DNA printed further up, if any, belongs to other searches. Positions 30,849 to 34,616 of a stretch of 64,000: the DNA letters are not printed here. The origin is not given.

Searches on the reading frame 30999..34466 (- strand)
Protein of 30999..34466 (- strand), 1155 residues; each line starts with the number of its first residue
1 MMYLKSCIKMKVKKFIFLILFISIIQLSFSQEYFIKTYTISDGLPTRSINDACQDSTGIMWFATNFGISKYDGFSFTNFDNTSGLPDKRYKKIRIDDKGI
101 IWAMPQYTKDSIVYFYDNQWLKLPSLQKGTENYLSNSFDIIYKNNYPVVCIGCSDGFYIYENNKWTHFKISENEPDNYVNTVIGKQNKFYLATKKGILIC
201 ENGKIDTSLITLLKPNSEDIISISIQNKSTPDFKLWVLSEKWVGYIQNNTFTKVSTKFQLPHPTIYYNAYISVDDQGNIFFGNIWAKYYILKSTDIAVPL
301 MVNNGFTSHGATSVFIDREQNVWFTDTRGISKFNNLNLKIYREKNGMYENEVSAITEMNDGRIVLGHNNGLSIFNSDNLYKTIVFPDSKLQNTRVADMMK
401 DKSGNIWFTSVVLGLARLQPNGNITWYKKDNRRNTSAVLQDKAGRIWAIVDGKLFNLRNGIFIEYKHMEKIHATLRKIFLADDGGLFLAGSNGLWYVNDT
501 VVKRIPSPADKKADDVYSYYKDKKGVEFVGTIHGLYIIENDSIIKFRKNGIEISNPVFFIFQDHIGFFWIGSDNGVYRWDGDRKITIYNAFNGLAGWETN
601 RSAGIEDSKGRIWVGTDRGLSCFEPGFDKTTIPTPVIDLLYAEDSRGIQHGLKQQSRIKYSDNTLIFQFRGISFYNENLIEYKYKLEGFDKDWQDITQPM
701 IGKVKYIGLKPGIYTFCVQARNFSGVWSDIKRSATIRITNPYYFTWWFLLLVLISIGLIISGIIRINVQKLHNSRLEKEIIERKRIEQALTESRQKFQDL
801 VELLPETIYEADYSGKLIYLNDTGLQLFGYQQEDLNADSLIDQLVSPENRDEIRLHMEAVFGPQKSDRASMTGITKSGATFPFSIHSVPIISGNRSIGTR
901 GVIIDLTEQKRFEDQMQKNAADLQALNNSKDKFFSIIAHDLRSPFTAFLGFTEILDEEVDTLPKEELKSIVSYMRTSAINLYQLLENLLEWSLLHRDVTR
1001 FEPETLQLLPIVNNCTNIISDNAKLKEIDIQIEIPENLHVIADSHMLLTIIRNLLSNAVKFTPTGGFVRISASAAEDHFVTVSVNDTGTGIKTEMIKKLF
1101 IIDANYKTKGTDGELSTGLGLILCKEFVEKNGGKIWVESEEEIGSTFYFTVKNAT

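Call 5: search_protein_families(library=pfam, proteins=[window:30999-34466:-], max_evalue=0.001)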
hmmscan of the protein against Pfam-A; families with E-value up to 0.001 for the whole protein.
window:30999-34466:- (1155 aa): 8 families
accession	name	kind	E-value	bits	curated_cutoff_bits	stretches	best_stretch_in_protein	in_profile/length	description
PF02518.31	HATPase_c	-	3.8e-22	79.3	26.4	1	1043-1153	2-109/111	Histidine kinase-, DNA gyrase B-, and HSP90-like ATPase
PF07494.17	Reg_prop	-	3.9e-20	69.8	20.4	0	43-65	1-23/24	Two component regulator propeller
PF07495.19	Y_Y_Y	-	1.1e-15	57.7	26.6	1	674-738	2-64/65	Y_Y_Y domain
PF13426.13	PAS_9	-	4.3e-10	40.2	27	1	812-908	8-103/103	PAS domain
PF00512.31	HisKA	-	9.8e-10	38.8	26.9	1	930-992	2-61/66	His Kinase A (phospho-acceptor) domain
PF08450.18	SGL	-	1.2e-09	38.6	26.3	1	314-430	6-123/246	SMP-30/Gluconolactonase/LRE-like region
PF00989.32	PAS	-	4.8e-07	30.2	22.6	1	796-903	2-110/113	PAS fold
PF13188.13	PAS_8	-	1.5e-05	25.2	21.8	1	796-848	2-54/65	PAS domain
